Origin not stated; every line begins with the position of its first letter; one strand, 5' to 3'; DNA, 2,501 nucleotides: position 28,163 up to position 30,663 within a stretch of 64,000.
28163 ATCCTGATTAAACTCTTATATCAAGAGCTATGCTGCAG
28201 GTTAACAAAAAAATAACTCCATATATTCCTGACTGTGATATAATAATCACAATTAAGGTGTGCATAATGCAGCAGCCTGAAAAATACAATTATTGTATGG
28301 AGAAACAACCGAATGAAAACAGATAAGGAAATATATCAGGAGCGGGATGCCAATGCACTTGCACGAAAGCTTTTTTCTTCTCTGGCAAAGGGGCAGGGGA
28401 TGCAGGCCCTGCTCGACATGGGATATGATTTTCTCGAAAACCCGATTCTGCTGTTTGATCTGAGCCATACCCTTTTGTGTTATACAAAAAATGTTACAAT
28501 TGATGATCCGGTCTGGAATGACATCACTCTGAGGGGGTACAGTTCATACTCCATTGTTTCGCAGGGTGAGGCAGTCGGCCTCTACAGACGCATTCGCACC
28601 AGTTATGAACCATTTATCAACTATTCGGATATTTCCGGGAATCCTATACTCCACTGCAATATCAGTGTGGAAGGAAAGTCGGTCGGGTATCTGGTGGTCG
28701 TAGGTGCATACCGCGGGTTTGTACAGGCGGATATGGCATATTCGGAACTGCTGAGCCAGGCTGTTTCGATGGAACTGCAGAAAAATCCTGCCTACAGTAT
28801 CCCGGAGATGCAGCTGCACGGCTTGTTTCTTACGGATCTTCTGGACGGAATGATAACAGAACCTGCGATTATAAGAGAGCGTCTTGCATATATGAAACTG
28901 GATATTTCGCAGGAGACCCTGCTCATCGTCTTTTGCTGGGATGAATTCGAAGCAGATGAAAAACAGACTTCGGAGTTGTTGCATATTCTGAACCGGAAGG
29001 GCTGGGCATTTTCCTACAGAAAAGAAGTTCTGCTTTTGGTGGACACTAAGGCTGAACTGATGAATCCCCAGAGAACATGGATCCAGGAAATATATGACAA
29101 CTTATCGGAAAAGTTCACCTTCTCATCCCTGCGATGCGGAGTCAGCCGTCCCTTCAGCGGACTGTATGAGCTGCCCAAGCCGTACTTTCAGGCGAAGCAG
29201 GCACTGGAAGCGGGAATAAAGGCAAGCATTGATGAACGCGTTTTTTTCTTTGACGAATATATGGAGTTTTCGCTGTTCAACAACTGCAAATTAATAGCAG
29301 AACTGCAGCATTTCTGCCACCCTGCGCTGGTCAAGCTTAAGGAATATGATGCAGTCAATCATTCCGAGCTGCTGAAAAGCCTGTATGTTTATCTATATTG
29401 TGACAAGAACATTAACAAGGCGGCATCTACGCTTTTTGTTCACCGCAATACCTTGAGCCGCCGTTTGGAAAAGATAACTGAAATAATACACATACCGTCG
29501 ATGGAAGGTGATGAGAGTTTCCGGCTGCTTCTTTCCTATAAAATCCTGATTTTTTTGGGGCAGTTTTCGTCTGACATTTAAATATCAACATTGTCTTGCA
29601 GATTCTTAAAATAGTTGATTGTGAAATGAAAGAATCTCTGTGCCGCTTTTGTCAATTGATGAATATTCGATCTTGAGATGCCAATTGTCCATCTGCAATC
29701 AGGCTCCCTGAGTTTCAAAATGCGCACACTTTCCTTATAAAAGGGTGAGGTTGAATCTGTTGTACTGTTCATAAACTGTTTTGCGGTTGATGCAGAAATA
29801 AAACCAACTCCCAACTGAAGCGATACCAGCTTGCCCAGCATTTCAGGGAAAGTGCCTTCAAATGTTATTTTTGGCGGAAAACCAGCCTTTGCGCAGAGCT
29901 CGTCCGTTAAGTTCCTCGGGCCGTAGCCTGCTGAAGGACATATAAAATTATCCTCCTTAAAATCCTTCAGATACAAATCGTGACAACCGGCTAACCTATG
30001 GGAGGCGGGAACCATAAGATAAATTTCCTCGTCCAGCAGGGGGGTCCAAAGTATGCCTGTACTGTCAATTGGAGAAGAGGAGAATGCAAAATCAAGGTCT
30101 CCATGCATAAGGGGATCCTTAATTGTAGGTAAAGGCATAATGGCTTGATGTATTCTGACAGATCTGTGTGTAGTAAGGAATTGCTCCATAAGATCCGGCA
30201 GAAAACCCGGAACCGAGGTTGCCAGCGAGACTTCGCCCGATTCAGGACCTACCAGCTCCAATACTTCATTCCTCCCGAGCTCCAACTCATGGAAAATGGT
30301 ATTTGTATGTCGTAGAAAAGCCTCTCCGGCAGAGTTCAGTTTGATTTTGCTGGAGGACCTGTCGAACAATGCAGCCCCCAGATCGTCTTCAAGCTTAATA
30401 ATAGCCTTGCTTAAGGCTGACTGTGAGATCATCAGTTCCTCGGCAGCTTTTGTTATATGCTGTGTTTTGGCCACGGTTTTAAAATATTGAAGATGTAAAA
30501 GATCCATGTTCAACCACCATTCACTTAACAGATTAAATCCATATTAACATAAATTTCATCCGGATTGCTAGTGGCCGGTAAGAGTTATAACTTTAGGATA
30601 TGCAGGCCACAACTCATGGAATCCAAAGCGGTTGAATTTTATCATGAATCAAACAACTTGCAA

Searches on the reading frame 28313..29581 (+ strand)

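Call 22: search_protein_families(library=pfam, proteins=[window:28313-29581:+], max_evalue=0.001)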
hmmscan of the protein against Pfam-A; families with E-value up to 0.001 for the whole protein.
window:28313-29581:+ (422 aa): 2 families
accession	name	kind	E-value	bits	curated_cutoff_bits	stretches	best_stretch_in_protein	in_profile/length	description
PF13556.12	HTH_30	-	5.3e-15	55.4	27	1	353-411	1-59/59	PucR C-terminal helix-turn-helix domain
PF17853.6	GGDEF_2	-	1.5e-10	41.8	24.5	1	184-300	6-116/116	GGDEF-like domain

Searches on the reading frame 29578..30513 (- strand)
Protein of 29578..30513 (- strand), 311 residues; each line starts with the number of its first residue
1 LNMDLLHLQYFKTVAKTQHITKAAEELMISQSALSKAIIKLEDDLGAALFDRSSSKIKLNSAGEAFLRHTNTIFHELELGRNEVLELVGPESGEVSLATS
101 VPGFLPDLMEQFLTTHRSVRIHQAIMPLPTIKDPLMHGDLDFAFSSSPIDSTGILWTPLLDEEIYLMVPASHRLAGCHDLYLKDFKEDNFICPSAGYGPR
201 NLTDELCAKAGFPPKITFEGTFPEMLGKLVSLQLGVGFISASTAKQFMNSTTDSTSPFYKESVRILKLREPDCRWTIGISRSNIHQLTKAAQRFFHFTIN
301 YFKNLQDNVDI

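Call 81: search_protein_families(library=pfam, proteins=[window:29578-30513:-], max_evalue=0.00001)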
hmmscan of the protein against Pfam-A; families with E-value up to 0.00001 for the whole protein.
window:29578-30513:- (311 aa): 2 families
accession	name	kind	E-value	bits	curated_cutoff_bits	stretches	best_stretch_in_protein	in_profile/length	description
PF03466.25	LysR_substrate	-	4.2e-29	101.9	28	1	91-298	4-204/209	LysR substrate binding domain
PF00126.33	HTH_1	-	5.8e-20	71.4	26.6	1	7-64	3-60/60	Bacterial regulatory helix-turn-helix protein, lysR family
